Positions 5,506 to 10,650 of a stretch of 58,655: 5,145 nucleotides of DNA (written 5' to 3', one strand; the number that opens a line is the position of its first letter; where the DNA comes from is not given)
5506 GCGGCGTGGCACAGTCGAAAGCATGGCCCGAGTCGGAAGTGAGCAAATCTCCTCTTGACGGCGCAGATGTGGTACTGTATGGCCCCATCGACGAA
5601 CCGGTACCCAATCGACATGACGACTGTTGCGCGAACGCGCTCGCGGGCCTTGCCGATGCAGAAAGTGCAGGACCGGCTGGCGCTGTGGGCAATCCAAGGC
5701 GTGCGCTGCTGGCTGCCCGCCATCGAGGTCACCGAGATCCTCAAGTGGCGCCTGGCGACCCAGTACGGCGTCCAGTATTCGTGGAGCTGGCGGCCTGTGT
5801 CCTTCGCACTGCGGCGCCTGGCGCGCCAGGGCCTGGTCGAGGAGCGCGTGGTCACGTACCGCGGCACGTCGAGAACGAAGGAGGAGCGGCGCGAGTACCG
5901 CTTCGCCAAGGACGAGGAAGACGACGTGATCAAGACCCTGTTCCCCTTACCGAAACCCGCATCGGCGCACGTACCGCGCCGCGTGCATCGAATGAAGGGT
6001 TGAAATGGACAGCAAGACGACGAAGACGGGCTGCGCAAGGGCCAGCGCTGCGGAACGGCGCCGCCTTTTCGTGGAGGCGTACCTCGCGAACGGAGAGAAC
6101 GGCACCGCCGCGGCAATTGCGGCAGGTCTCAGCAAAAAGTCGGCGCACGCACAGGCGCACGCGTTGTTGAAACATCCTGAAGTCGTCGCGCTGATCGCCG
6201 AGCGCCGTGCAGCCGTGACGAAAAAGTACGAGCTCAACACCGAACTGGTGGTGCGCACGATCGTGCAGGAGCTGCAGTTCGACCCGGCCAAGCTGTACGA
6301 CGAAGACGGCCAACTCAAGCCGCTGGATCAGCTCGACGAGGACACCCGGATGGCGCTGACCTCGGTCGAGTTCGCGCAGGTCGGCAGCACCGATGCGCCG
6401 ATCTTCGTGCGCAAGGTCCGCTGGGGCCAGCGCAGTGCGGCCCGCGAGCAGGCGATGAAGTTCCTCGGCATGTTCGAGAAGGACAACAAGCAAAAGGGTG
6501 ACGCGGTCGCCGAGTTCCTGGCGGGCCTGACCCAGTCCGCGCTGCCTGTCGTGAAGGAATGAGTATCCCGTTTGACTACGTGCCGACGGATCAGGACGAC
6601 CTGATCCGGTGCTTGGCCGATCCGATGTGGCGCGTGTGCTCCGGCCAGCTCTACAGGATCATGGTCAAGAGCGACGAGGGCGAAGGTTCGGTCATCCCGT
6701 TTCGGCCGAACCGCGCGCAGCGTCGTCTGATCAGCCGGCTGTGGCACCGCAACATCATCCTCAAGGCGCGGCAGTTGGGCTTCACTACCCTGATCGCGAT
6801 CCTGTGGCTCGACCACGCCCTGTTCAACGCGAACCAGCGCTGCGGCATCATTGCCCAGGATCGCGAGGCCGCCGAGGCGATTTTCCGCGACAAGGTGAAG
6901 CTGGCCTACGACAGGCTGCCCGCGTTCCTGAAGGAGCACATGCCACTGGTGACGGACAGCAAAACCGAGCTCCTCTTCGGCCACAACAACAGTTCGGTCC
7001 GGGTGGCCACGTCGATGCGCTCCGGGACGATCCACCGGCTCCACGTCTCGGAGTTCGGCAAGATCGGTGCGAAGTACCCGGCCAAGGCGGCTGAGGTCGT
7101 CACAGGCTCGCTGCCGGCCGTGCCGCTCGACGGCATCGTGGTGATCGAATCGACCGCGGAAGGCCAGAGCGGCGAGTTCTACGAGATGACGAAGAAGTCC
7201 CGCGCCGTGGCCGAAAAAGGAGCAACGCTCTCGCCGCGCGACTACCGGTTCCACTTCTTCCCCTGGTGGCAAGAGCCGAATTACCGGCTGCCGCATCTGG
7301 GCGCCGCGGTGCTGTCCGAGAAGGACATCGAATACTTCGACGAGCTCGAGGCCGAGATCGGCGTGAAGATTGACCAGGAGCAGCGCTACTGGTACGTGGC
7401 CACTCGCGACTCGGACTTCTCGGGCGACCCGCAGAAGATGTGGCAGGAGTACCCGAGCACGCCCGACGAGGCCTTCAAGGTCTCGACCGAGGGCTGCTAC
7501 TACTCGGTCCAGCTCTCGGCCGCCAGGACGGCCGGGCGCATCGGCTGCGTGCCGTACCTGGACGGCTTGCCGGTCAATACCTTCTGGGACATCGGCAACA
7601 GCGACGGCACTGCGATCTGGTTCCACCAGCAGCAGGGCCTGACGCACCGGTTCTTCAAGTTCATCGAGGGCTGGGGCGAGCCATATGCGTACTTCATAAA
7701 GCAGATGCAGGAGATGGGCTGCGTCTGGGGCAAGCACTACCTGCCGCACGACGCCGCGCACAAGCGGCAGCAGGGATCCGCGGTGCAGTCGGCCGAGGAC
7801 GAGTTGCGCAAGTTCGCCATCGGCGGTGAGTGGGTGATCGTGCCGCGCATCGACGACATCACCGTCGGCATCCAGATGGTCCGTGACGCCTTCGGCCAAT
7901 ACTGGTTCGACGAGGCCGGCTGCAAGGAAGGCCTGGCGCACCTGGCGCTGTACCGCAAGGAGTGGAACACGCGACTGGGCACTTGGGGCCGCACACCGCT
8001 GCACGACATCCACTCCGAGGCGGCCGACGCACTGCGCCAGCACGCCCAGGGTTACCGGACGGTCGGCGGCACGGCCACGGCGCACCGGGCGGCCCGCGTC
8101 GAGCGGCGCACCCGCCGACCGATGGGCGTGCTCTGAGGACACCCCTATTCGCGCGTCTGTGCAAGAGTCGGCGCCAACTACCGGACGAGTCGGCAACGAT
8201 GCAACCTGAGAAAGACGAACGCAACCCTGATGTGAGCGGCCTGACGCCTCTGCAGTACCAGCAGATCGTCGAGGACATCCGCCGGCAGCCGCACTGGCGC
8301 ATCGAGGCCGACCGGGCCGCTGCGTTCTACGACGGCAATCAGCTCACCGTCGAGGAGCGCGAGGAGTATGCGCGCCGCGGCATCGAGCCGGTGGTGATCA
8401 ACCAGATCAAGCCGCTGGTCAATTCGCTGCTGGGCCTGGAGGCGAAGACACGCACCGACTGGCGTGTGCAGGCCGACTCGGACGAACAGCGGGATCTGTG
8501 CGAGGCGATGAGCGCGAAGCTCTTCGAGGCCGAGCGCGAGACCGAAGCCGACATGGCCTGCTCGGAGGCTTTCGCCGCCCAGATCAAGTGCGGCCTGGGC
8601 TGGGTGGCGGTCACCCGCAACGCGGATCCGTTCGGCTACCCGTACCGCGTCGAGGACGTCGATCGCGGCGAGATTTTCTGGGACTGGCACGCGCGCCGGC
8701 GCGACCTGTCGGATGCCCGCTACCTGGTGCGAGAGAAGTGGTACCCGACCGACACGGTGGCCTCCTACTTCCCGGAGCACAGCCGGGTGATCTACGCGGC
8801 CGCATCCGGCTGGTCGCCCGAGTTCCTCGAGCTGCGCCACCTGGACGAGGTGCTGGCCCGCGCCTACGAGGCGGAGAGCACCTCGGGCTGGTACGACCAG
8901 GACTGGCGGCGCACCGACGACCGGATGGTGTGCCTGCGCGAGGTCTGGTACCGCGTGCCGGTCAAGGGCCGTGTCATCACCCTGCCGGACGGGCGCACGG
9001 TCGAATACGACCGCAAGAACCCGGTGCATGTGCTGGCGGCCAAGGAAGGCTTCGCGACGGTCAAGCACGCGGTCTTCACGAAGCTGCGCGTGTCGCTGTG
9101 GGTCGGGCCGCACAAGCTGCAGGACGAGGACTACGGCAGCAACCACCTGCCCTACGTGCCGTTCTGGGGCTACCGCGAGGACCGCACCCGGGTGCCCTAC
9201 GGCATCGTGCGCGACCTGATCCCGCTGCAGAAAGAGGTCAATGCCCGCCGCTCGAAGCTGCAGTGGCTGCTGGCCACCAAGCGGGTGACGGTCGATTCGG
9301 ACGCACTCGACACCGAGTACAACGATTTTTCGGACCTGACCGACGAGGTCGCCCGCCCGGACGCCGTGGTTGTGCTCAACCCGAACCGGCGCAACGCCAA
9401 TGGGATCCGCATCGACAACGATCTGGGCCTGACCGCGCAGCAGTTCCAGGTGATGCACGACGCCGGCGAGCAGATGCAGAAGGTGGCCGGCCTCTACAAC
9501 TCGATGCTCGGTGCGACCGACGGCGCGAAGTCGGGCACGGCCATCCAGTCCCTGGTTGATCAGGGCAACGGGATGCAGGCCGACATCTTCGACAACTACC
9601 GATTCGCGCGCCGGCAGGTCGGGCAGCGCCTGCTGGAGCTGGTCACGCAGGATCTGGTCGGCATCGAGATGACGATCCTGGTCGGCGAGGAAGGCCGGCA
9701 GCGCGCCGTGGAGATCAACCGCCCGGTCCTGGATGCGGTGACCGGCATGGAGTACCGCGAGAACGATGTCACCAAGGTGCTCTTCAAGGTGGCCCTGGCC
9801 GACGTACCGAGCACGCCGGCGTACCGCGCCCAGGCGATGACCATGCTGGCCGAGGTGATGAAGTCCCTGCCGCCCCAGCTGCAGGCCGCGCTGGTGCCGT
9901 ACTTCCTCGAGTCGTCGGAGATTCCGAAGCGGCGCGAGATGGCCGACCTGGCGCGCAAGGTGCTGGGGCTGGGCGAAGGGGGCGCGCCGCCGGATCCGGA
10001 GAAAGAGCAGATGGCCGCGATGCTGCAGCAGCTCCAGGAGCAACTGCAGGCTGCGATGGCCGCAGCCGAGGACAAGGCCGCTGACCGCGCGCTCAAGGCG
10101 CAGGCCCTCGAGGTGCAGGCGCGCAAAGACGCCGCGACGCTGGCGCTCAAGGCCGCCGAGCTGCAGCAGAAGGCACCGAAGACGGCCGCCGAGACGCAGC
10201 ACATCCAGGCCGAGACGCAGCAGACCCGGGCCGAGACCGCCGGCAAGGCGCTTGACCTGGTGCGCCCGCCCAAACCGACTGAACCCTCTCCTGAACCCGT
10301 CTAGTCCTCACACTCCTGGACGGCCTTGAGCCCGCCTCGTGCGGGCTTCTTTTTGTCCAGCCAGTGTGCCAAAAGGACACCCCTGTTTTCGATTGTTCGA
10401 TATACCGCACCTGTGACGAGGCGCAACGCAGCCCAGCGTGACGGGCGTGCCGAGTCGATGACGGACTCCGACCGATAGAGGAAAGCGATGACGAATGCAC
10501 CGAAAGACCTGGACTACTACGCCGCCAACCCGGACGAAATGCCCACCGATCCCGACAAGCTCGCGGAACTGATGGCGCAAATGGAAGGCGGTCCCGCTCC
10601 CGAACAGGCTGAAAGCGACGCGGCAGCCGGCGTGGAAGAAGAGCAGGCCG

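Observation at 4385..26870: Invariant 10-mer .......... at six intergenic sites, all on the plus strand: candidate phage-specific promoter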

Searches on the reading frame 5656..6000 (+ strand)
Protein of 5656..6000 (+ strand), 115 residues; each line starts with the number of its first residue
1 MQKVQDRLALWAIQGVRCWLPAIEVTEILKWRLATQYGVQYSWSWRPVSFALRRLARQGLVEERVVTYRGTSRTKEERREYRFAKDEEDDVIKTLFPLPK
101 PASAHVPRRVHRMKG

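Call 59: find_related_loci(query=A1, collection=viral_contigs, flank=10000)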
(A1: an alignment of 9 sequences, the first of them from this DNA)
Query A1 (115 aa) in viral_contigs; peptide patterns used: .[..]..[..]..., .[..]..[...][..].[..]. (x = any residue, [..] = any of these).
75 stretches matched a pattern; 3 encode a relative of the query (tblastn E <= 1e-3); 3 distinct loci.
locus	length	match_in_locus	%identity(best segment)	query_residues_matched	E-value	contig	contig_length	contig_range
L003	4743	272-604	58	1-115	9e-45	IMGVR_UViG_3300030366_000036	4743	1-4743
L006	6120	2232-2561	57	1-115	5e-43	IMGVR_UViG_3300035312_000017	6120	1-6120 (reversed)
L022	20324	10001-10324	45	9-114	1e-21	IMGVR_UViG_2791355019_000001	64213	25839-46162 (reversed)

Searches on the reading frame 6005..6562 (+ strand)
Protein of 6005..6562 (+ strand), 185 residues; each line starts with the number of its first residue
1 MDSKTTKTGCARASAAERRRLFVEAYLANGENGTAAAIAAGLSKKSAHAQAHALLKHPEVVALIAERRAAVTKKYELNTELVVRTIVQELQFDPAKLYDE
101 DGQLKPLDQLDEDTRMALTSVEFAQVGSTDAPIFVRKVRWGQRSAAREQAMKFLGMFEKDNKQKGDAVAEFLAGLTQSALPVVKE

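Call 19: search_protein_families(library=pfam, max_evalue=0.01, proteins=[window:6005-6562:+])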
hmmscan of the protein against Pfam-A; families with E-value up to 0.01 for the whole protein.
window:6005-6562:+ (185 aa): 1 family
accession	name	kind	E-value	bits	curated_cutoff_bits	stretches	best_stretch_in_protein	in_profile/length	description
PF03592.21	Terminase_2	-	2.8e-21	77.1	26.1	1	17-163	3-137/141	Terminase small subunit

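Call 102: search_protein_families(library=phrogs, max_evalue=0.01, proteins=[window:6005-6562:+])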
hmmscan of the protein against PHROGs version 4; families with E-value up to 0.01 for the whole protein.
window:6005-6562:+ (185 aa): 6 families
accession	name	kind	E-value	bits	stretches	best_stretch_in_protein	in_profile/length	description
phrog_51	-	head and packaging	7.6e-22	79.3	1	17-167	91-224/261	terminase small subunit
phrog_17390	-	unknown function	1.5e-13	51.4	1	17-73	5-60/69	-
phrog_641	-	head and packaging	2.3e-11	45.5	1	17-110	5-98/162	terminase small subunit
phrog_2606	-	head and packaging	7.5e-07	29.8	1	16-85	90-159/310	terminase small subunit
phrog_5334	-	head and packaging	0.0025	19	1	14-97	16-90/162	terminase small subunit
phrog_32222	-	unknown function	0.0052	17.5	1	27-69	103-145/241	-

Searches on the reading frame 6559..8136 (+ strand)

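Call 102: search_protein_families(library=phrogs, max_evalue=0.01, proteins=[window:6559-8136:+])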
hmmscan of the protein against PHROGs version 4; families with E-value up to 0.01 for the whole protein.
window:6559-8136:+ (525 aa): 7 families
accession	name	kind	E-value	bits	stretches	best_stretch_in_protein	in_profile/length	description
phrog_26724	-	unknown function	1.3e-63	215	1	16-207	7-190/192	-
phrog_2472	-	unknown function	1.7e-55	189.7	1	199-496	10-305/324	-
phrog_2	-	head and packaging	9.7e-29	101.7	1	32-444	256-550/807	terminase large subunit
phrog_38407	-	unknown function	8.6e-22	78.6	1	196-312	5-118/370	-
phrog_5989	-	head and packaging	1.8e-08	34.9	1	12-131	111-224/347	terminase large subunit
phrog_6681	-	head and packaging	0.00058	19.3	0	66-146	181-261/758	terminase large subunit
phrog_7579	-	head and packaging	0.0038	17.5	1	49-213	4-160/239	terminase large subunit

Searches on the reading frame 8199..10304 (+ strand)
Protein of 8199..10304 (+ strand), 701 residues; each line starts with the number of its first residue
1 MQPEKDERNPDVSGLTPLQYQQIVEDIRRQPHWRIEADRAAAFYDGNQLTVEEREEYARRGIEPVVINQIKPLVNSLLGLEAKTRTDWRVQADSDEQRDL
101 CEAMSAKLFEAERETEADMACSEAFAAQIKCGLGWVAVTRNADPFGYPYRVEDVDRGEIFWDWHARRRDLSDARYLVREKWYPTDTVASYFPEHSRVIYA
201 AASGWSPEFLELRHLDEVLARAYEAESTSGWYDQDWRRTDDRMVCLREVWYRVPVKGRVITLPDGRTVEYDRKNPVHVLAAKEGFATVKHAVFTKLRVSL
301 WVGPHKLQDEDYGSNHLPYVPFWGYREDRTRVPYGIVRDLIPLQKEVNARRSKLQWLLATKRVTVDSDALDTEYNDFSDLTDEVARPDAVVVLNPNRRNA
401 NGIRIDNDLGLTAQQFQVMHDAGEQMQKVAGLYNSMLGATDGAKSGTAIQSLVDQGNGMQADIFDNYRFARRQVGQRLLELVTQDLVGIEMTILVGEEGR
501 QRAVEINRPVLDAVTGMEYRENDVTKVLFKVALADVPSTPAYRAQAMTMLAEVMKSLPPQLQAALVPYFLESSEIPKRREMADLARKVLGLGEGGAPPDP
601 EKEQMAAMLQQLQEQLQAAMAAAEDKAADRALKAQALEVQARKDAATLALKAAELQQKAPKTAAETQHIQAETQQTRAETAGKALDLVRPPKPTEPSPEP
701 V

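Call 13: find_related_loci(query=window:8199-10304:+, collection=genome_contigs, flank=10000)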
Query window:8199-10304:+ (701 aa) in genome_contigs; peptide patterns used: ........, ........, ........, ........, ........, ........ (x = any residue, [..] = any of these).
37 stretches matched a pattern; 1 encode a relative of the query (tblastn E <= 1e-3); 1 distinct loci.
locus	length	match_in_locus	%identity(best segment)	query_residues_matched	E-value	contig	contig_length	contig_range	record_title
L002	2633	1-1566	74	156-695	0e+0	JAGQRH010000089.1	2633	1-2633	MAG: Planctomycetota bacterium isolate HKST-UBA87 NODE_89_length_2633_cov_2.183490, whole genome shotgun sequence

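Call 14: find_related_loci(query=window:8199-10304:+, collection=viral_contigs, flank=10000)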
Query window:8199-10304:+ (701 aa) in viral_contigs; peptide patterns used: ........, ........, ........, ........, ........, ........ (x = any residue, [..] = any of these).
6 stretches matched a pattern; 5 encode a relative of the query (tblastn E <= 1e-3); 5 distinct loci.
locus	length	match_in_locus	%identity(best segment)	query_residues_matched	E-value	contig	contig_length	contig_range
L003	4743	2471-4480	77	4-691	0e+0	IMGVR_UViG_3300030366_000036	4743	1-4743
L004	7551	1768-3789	77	4-696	0e+0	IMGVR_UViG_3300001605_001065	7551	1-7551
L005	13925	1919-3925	77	4-690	0e+0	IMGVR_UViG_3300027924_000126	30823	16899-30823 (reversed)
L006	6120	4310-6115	82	4-605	0e+0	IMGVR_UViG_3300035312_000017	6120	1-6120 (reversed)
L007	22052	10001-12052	69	4-698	0e+0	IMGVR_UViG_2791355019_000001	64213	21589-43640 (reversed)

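Call 24: find_related_loci(query=window:8199-10304:+, collection=metagenome_contigs, flank=10000)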
Query window:8199-10304:+ (701 aa) in metagenome_contigs; peptide patterns used: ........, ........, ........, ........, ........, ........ (x = any residue, [..] = any of these).
61 stretches matched a pattern; 2 encode a relative of the query (tblastn E <= 1e-3); 2 distinct loci.
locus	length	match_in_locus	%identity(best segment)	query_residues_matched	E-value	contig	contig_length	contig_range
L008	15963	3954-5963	77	4-691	0e+0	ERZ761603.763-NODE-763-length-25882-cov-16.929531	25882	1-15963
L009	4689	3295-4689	82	4-468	0e+0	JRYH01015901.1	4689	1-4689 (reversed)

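Call 47: find_related_loci(query=L007:18600-20765:+, collection=viral_contigs, flank=10000)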
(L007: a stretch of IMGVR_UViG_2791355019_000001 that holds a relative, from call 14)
Query L007:18600-20765:+ (721 aa) in viral_contigs; peptide patterns used: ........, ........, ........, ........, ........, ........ (x = any residue, [..] = any of these).
6 stretches matched a pattern; 4 encode a relative of the query (tblastn E <= 1e-3); 4 distinct loci.
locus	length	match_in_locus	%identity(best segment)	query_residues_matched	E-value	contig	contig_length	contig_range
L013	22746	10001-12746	100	1-721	0e+0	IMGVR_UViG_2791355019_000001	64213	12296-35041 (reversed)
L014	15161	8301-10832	70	68-721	0e+0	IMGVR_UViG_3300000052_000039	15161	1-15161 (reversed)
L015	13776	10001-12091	59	71-720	0e+0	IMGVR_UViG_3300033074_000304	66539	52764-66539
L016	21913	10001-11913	70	74-720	0e+0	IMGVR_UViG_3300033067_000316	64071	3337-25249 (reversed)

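Call 102: search_protein_families(library=phrogs, max_evalue=0.01, proteins=[window:8199-10304:+])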
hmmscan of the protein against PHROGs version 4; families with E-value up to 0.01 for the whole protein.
window:8199-10304:+ (701 aa): 5 families
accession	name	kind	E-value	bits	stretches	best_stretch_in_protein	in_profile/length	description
phrog_156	-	head and packaging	2e-163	546.3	1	20-683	16-662/681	portal protein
phrog_18470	-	head and packaging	1.3e-50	172.7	1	9-206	14-213/232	portal protein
phrog_24564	-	unknown function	1.8e-08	35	1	510-678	23-192/212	-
phrog_32380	-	unknown function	4e-05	24.1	1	38-142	25-129/287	-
phrog_1216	-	head and packaging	5.4e-05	22.9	1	541-674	548-678/714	portal protein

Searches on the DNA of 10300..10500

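Call 100: search_rna_families(source=window, start=10300, end=10500, threshold=evalue, max_evalue=1)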
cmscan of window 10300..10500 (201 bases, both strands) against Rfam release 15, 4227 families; matches with E-value up to 1: 4.
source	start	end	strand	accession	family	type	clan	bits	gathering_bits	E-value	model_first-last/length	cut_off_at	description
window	10328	10392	-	RF02236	asX2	Gene; sRNA;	-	21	70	0.035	1-87/87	no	Xanthomonas sRNA asX2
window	10300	10354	+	RF02784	SorX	Gene; sRNA;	-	17.4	46.6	0.055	20-73/73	5'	Singlet oxygen resistance RNA X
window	10300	10348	+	RF01116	Yfr1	Gene; sRNA;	-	15.6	38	0.64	9-59/59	5'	Cyanobacterial functional RNA 1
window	10300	10354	+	RF00513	Trp_leader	Cis-reg; leader;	-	15.4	41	0.99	44-100/100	5'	Tryptophan operon leader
